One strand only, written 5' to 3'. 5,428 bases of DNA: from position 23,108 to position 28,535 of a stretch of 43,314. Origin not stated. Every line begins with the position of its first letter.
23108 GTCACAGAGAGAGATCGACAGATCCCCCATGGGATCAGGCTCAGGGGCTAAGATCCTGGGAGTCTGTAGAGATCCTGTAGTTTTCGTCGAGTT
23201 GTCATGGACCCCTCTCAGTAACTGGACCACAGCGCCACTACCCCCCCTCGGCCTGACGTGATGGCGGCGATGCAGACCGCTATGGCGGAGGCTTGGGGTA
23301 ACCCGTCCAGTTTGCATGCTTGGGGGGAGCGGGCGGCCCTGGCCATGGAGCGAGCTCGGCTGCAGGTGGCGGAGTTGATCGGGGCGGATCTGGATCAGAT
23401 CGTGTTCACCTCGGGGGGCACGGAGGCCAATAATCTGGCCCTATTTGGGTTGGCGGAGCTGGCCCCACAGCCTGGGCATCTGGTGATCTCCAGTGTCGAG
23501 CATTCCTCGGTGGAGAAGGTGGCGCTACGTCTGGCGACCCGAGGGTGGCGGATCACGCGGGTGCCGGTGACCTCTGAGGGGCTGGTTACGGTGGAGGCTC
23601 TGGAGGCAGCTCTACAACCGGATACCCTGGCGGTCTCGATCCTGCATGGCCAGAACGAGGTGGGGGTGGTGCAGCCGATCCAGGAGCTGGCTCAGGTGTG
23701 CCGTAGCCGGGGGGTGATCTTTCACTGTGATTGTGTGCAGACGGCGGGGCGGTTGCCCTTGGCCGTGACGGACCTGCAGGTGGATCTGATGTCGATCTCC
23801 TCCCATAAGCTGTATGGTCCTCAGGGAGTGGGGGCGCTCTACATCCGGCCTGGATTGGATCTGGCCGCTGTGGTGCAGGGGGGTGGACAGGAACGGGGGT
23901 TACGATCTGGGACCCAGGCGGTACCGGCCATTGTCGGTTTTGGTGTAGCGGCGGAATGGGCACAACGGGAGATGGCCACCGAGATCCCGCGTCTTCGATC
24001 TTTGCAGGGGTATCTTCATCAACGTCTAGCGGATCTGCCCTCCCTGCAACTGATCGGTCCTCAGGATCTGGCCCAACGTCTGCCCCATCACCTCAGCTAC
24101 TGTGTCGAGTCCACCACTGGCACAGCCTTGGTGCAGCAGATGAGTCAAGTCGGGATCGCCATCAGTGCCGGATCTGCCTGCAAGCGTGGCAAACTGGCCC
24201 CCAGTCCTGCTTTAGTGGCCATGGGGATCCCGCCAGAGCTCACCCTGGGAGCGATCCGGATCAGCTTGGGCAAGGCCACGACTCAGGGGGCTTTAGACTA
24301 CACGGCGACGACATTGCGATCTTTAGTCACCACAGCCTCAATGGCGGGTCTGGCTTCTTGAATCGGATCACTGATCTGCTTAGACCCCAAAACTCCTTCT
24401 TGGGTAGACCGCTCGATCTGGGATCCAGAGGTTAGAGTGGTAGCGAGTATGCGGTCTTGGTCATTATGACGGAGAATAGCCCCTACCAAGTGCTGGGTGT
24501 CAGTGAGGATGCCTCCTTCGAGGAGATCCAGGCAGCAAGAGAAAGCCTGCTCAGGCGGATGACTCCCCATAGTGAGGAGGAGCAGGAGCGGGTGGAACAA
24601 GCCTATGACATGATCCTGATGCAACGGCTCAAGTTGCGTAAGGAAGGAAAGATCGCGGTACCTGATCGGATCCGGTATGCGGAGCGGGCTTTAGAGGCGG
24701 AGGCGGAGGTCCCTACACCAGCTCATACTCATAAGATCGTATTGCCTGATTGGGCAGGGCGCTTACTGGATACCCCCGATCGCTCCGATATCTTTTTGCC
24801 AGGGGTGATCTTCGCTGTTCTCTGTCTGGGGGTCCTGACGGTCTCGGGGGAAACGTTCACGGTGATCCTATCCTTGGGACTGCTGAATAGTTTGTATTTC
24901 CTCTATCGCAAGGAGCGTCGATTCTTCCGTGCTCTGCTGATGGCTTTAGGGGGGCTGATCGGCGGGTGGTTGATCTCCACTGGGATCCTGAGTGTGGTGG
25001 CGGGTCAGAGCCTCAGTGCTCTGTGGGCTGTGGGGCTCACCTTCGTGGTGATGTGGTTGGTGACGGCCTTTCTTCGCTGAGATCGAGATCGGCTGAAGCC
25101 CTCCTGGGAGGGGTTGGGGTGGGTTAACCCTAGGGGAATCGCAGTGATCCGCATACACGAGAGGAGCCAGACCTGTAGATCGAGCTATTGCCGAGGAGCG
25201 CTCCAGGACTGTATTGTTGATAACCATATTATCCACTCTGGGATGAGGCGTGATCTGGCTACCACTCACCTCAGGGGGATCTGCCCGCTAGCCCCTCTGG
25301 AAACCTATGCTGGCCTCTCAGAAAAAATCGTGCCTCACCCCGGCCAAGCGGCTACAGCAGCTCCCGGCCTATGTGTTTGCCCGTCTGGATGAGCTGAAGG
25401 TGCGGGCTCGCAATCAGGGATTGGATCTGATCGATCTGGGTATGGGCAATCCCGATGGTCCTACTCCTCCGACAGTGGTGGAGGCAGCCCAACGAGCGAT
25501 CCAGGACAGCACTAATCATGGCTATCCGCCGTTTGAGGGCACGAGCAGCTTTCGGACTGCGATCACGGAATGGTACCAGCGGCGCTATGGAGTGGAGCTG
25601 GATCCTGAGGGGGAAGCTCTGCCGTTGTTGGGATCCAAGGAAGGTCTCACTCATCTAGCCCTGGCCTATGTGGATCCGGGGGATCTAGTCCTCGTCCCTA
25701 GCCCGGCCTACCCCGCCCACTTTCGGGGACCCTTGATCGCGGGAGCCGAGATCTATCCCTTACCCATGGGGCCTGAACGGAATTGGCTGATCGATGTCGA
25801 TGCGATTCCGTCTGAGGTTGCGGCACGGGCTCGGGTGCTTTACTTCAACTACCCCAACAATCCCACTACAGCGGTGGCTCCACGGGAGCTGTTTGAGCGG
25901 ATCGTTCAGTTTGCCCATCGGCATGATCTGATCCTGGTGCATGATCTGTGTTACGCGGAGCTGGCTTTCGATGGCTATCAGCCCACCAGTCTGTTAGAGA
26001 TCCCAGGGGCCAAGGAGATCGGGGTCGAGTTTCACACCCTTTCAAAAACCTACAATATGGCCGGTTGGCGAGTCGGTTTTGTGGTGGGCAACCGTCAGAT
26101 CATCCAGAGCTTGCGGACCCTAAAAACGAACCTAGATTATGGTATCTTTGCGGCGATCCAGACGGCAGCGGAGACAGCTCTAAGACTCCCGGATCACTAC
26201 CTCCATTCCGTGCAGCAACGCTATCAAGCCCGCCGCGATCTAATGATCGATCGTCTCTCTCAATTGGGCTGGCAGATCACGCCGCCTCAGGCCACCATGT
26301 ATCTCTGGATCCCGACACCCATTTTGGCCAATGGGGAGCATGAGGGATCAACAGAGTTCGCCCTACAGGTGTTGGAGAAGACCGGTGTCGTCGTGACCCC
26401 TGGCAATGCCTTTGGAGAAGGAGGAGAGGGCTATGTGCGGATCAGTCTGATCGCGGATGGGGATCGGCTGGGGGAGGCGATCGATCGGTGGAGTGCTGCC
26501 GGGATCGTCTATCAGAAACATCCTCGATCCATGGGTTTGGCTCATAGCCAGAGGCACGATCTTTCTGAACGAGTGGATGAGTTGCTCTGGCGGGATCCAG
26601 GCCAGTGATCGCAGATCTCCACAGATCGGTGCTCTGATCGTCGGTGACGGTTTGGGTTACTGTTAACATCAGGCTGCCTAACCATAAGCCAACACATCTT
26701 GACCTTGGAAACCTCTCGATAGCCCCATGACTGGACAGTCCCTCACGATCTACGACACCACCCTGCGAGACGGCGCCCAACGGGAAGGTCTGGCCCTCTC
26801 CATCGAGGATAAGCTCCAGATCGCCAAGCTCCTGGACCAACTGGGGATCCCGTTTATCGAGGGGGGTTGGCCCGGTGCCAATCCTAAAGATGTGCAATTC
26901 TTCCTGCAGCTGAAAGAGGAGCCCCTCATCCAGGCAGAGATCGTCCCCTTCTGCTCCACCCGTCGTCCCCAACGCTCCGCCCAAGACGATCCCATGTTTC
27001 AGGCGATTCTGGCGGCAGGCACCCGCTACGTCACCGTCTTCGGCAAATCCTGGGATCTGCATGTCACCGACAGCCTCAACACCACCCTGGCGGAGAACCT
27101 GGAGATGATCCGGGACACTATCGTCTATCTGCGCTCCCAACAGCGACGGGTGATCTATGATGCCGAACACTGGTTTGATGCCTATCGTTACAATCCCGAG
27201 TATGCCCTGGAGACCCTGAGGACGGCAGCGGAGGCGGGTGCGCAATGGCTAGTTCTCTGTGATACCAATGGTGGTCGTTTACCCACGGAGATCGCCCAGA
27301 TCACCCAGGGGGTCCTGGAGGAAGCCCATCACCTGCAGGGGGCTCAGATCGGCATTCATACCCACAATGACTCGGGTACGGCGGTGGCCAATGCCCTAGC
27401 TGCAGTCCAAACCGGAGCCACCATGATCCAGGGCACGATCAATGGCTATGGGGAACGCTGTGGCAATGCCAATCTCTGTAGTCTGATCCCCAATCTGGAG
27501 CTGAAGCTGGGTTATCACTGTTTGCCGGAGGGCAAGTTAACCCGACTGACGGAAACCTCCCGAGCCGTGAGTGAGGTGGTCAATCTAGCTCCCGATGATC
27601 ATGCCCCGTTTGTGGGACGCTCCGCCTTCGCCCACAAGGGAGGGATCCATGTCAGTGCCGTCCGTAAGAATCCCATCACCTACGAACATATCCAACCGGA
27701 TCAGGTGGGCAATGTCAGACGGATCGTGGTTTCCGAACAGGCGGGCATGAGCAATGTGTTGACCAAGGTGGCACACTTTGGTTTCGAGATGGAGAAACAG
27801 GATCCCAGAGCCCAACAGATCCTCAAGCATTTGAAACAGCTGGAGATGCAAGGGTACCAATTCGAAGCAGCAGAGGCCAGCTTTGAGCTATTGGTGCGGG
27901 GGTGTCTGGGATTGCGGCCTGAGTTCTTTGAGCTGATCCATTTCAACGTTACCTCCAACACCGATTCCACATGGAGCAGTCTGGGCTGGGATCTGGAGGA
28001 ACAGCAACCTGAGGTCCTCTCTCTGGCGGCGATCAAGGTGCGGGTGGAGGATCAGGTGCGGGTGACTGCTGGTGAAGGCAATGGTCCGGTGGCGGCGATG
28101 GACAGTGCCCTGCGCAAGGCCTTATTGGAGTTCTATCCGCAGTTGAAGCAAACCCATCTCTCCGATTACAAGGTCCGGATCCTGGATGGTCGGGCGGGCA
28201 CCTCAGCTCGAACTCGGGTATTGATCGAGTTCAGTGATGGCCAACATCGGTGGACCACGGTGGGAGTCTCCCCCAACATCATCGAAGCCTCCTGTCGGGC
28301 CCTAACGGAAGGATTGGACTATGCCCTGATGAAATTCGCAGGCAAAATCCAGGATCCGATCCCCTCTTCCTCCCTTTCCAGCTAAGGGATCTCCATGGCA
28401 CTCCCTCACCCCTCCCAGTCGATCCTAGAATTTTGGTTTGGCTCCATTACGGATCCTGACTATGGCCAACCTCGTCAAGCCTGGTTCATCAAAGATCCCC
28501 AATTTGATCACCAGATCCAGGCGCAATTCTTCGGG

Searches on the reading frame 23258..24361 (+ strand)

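Call 60: search_protein_families(library=pfam, proteins=[window:23258-24361:+], max_evalue=0.00001)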
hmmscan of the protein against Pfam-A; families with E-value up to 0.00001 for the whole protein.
window:23258-24361:+ (367 aa): 2 families
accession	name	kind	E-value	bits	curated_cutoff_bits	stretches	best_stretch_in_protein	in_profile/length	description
PF00266.25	Aminotran_5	-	7.5e-71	239.5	21.5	1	2-346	16-368/371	Aminotransferase class-V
PF01212.27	Beta_elim_lyase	-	4.1e-06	26.8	27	1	30-159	34-169/288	Beta-eliminating lyase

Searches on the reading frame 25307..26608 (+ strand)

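Call 23: search_protein_families(library=ncbifam, proteins=[window:25307-26608:+], max_evalue=1e-10)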
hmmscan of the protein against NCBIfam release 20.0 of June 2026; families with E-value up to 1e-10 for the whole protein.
window:25307-26608:+ (433 aa): 60 families (the best 25 are shown)
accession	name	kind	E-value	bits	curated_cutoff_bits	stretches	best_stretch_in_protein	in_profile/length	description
NF004611.0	PRK05942.1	equivalog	3e-225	747.5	628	1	10-403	6-394/394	aspartate aminotransferase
NF006756.0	PRK09276.1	subfamily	2.1e-152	507.5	507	1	12-397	4-384/387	LL-diaminopimelate aminotransferase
TIGR03540.1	DapC_direct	equivalog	1.3e-147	491.7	593.25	1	13-395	3-380/383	LL-diaminopimelate aminotransferase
NF005977.0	PRK08068.1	subfamily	6.7e-126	420.6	494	1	10-396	3-384/391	transaminase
NF005613.0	PRK07366.1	equivalog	4e-125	417.9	486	1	13-395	4-384/391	LL-diaminopimelate aminotransferase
NF006033.0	PRK08175.1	equivalog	1.1e-123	413.3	647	1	13-392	10-387/407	alanine transaminase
NF005815.0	PRK07681.1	equivalog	5.8e-123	410.8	545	1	10-403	3-390/399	LL-diaminopimelate aminotransferase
NF006604.0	PRK09148.1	equivalog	3.8e-120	401.6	648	1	14-391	6-381/406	LL-diaminopimelate aminotransferase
NF006387.0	PRK08636.1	equivalog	2.7e-114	382.3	675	1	14-391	8-390/403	LL-diaminopimelate aminotransferase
NF004937.0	PRK06290.1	equivalog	9.3e-88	294.7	585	1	22-380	25-381/410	LL-diaminopimelate aminotransferase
NF041364.1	GntC_guanitoxin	equivalog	8.1e-86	288.1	415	1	42-397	1-355/356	guanitoxin biosynthesis PLP-dependent (S)-gamma-hydroxy-L-arginine cyclodehydratase GntC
TIGR03537.1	DapC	equivalog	1.6e-79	267.4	453.6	1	41-396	2-348/350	succinyldiaminopimelate transaminase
NF005855.0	PRK07777.1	equivalog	3.1e-67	227.6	553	1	14-397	8-386/391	pyridoxal phosphate-dependent aminotransferase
TIGR03539.1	DapC_actino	equivalog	5e-61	206.7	355.65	1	19-394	1-355/357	succinyldiaminopimelate transaminase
NF004770.0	PRK06108.1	subfamily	9.6e-61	205.7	422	1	39-396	36-389/396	pyridoxal phosphate-dependent aminotransferase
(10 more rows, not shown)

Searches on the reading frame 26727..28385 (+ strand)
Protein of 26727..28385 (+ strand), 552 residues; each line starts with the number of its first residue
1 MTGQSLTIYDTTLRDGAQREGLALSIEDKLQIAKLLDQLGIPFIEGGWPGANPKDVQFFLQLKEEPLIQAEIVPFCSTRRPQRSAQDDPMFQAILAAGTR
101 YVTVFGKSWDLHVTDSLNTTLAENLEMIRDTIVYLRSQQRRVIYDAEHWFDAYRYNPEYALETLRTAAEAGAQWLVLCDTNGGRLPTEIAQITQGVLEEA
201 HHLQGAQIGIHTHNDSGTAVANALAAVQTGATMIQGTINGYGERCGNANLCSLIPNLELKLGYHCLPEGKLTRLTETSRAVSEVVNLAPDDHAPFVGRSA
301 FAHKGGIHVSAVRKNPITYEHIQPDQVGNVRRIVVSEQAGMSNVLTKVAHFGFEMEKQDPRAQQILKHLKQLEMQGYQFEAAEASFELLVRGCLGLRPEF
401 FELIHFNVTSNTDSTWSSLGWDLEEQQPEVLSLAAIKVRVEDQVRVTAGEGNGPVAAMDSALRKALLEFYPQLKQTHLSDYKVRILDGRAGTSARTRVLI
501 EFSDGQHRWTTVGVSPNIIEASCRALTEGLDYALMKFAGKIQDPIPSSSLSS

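Call 23: search_protein_families(library=ncbifam, proteins=[window:26727-28385:+], max_evalue=1e-10)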
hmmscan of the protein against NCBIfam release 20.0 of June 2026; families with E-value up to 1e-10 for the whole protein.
window:26727-28385:+ (552 aa): 19 families
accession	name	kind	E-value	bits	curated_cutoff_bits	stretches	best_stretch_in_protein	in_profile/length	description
TIGR00977.1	citramal_synth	equivalog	1.9e-246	818.4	450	1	5-537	1-520/526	citramalate synthase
NF002086.0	PRK00915.1-3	equivalog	5.7e-78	262.6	532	1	4-534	5-502/516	2-isopropylmalate synthase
NF002085.0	PRK00915.1-2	subfamily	4.4e-76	256.6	517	1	4-379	12-367/504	2-isopropylmalate synthase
TIGR00973.1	leuA_bact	equivalog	2.4e-72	244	598.7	1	7-530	3-493/494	2-isopropylmalate synthase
TIGR02090.1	LEU1_arch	subfamily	4e-72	243.3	484.75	1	7-380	2-355/363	isopropylmalate/citramalate/homocitrate synthases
NF002088.0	PRK00915.1-5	equivalog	1e-69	235.4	697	1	5-529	3-494/514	2-isopropylmalate synthase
NF002087.0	PRK00915.1-4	equivalog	3.9e-62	210.4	729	1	4-532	5-501/516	2-isopropylmalate synthase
NF041069.1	IPMS_Sufob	equivalog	2e-61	208.4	600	1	7-383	2-360/371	isopropylmalate synthase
NF002084.0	PRK00915.1-1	equivalog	8.1e-61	206.1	748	1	4-531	3-497/523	2-isopropylmalate synthase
TIGR02146.1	LysS_fung_arch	equivalog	1.6e-59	201.9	413.55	1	8-370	1-343/344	homocitrate synthase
TIGR02660.1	nifV_homocitr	equivalog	8.1e-58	196.4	462.9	1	6-372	2-348/365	homocitrate synthase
NF042434.1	IPMS_Lepto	equivalog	1.7e-36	126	500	1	4-371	4-368/374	2-isopropylmalate synthase LeuA2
NF042433.1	CitmalDyn_Leptosp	equivalog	3e-34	118.5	950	1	5-355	7-349/514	(R)-citramalate synthase CimA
NF002991.1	PRK03739.1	subfamily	2.9e-27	95.6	455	1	207-327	236-353/550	2-isopropylmalate synthase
NF006049.0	PRK08195.1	subfamily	4.4e-21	75.3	229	1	154-258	144-246/344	4-hyroxy-2-oxovalerate/4-hydroxy-2-oxopentanoic acid aldolase,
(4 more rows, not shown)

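Call 25: find_homologous_proteins(query=window:26727-28385:+, max_evalue=1e-100)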
Query window:26727-28385:+ (552 aa): 8000 proteins with E <= 1e-100 among 8000 candidates; the best 120 are listed.
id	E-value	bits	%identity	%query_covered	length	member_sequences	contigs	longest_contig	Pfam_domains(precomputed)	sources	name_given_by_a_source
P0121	0.0e+0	1176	94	99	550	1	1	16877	PF22617.2,PF00682.26,PF08502.16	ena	-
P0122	0.0e+0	1141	92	99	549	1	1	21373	PF22617.2,PF00682.26,PF08502.16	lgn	-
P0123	8.4e-279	943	77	96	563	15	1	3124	PF22617.2,PF00682.26,PF08502.16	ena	-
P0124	3.0e-278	942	77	96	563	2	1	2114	PF22617.2,PF00682.26,PF08502.16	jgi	-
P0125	3.1e-277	938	77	96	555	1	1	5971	PF22617.2,PF00682.26,PF08502.16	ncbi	-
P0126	2.8e-276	935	75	99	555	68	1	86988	PF22617.2,PF00682.26,PF08502.16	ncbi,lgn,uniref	ncbi:citramalate synthase [Synechococcus sp. R65.1]|uniref:citramalate synthase n=1 Tax=Synechococcu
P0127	6.7e-276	934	77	96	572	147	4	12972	PF22617.2,PF00682.26,PF08502.16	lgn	-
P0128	6.5e-274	927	75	99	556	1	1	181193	PF22617.2,PF00682.26,PF08502.16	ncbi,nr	ncbi:MAG: citramalate synthase [Cyanobacteriota bacterium]|nr:citramalate synthase [Cyanobacteriota 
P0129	2.5e-273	925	76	95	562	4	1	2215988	PF22617.2,PF00682.26,PF08502.16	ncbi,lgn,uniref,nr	ncbi:citramalate synthase [Synechococcus sp. Nb3U1]|uniref:citramalate synthase n=1 Tax=Synechococcu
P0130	3.6e-273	925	75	95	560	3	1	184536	PF22617.2,PF00682.26,PF08502.16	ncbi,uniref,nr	ncbi:citramalate synthase [Thermostichus vulcanus]|uniref:Citramalate synthase n=1 Tax=Thermostichus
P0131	7.4e-273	924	75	97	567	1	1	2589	PF22617.2,PF00682.26,PF08502.16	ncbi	-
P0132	2.2e-272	922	75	95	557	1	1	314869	PF22617.2,PF00682.26,PF08502.16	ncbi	ncbi:MAG: citramalate synthase [Cyanobacteriota bacterium]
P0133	1.2e-271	920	76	97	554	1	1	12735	PF22617.2,PF00682.26,PF08502.16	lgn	-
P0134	1.6e-271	919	74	99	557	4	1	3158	PF22617.2,PF00682.26,PF08502.16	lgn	-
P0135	2.4e-269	912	73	99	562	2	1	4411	PF22617.2,PF00682.26,PF08502.16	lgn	-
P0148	2.9e-246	836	67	100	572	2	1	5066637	PF22617.2,PF00682.26,PF08502.16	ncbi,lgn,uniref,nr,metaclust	ncbi:citramalate synthase [Synechococcus sp. PCC 7336]|uniref:citramalate synthase n=1 Tax=Synechoco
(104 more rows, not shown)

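Call 46: find_encoding_contigs(protein=P0122, flank=3000, max_places=2)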
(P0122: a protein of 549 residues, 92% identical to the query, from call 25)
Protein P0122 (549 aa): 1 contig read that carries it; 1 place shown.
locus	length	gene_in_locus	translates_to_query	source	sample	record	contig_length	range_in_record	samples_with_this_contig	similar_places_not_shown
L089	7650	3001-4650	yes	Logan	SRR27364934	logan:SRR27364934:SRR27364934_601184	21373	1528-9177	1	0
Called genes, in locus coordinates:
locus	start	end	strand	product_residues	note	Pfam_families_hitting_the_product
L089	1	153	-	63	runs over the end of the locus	-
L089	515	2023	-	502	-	PF00370:FGGY_N, PF02782:FGGY_C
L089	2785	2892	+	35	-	-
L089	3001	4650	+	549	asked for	PF00682:HMGL-like, PF22617:HCS_D2, PF08502:LeuA_dimer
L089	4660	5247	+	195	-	PF06041:DUF924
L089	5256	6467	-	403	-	PF00764:Arginosuc_synth, PF20979:Arginosuc_syn_C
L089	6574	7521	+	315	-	PF01479:S4, PF00849:PseudoU_synth_2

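Call 70: find_encoding_contigs(protein=P0129, flank=10000, max_places=1)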
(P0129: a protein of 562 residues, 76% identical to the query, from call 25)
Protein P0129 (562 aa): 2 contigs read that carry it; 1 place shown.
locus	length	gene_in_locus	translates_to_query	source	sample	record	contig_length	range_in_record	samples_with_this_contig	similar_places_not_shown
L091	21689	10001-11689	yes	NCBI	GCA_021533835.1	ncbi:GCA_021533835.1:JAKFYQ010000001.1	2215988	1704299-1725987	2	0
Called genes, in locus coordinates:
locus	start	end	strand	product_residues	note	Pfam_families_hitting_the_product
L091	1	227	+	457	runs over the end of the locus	PF01554:MatE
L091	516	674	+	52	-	PF14520:HHH_5 (weak)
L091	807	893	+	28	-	PF14490:HHH_RecD2 (weak)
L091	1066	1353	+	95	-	PF13538:UvrD_C_2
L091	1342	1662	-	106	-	-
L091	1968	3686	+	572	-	PF00664:ABC_membrane, PF00005:ABC_tran, PF02463:SMC_N (faint)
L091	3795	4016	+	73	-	-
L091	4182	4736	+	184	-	PF11360:DUF3110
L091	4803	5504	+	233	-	-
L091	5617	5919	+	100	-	-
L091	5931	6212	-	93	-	PF08865:DUF1830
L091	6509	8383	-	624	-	PF03968:LptD_N (weak), PF12600:DUF3769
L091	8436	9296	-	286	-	PF02540:NAD_synthase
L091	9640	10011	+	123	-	PF28241:T4P_EbsA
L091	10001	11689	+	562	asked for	PF00682:HMGL-like, PF22617:HCS_D2, PF08502:LeuA_dimer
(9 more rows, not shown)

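Call 72: find_encoding_contigs(protein=P0148, flank=10000, max_places=1)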
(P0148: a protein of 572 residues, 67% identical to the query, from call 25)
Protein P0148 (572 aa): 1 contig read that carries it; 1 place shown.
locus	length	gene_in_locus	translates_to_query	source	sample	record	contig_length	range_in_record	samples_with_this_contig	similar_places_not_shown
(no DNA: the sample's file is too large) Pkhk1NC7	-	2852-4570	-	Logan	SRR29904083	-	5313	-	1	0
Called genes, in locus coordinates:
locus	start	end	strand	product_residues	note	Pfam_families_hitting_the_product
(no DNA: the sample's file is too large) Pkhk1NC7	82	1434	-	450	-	PF01134:GIDA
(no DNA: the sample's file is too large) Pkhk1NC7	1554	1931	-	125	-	-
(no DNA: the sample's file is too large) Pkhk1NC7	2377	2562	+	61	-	PF02427:PSI_PsaE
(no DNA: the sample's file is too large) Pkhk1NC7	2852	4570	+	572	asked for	PF00682:HMGL-like, PF22617:HCS_D2, PF08502:LeuA_dimer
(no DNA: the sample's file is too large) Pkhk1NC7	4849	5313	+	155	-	?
